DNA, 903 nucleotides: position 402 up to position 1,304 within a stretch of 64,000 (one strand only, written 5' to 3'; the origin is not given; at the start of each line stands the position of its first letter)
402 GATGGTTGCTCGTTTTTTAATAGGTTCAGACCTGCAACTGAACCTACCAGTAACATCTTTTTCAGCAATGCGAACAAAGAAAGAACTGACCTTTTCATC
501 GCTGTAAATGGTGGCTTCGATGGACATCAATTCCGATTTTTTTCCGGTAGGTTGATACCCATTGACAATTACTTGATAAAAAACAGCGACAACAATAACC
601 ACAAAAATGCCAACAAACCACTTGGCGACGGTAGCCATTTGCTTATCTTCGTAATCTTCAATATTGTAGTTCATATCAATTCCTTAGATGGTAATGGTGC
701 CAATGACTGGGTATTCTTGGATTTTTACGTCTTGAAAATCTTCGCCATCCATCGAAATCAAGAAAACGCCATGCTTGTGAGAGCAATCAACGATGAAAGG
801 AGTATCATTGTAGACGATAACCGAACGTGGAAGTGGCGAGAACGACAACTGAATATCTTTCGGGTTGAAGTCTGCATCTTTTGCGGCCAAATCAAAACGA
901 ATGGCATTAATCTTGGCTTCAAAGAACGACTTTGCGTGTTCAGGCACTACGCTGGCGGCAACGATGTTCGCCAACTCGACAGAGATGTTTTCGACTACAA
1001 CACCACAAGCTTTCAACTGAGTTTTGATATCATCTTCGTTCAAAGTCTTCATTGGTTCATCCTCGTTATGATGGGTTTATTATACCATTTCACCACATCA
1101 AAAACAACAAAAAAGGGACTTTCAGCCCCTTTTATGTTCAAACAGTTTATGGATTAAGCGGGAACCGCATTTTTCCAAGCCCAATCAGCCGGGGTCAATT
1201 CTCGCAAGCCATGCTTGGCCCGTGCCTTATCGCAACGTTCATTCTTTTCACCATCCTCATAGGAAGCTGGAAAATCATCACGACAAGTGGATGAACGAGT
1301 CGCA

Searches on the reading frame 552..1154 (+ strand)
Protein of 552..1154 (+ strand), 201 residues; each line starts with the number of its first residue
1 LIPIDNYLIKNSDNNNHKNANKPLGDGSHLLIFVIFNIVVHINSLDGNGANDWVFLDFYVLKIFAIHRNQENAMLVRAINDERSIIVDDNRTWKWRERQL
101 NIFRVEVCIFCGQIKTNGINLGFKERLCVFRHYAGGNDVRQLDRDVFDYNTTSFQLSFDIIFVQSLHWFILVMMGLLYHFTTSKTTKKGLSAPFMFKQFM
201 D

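Call 22: search_protein_families(library=pfam, alignment_id=A1, max_evalue=0.001)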
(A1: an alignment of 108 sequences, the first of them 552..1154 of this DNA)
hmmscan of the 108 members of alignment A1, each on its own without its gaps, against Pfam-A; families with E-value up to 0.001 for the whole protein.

A. member 1, window:552-1154:+ (201 aa): 0 families

B. families by the number of members that match (of 108 scanned): 11 families
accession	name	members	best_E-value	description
PF09511.15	RNA_lig_T4_1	2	7.2e-27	RNA ligase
PF10988.14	DUF2807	1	1.8e-34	Putative auto-transporter adhesin, head GIN domain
PF00383.29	dCMP_cyt_deam_1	1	3.7e-15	Cytidine and deoxycytidylate deaminase zinc-binding region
PF03703.20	bPH_2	1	4.8e-15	Bacterial PH domain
PF08211.18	dCMP_cyt_deam_2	1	3.2e-07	Cytidine and deoxycytidylate deaminase zinc-binding region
PF00583.31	Acetyltransf_1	1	9e-07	Acetyltransferase (GNAT) family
PF03692.20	CxxCxxCC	1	3.1e-06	Putative zinc- or iron-chelating domain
PF07963.17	N_methyl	1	6.8e-06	Prokaryotic N-terminal methylation motif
PF14470.12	bPH_3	1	1.5e-05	Bacterial PH domain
PF14421.12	LmjF365940-deam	1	1.5e-05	LmjF365940 subfamily CDD/CDA-like deaminase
PF13508.13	Acetyltransf_7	1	0.00019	Acetyltransferase (GNAT) domain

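Call 23: search_protein_families(library=phrogs, alignment_id=A1, max_evalue=0.00001)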
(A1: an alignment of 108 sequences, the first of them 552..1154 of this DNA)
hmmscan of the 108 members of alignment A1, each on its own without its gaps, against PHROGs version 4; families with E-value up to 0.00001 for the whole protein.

A. member 1, window:552-1154:+ (201 aa): 0 families

B. families by the number of members that match (of 108 scanned): 6 families
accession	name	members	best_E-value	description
phrog_562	-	2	1.6e-72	RNA ligase and tail fiber protein attachment catalyst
phrog_12026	-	2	4.5e-14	-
phrog_3707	-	1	5e-39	membrane-flanked domain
phrog_8238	-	1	2.2e-12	RNA ligase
phrog_11435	-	1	1.5e-09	-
phrog_3988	-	1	4.6e-08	-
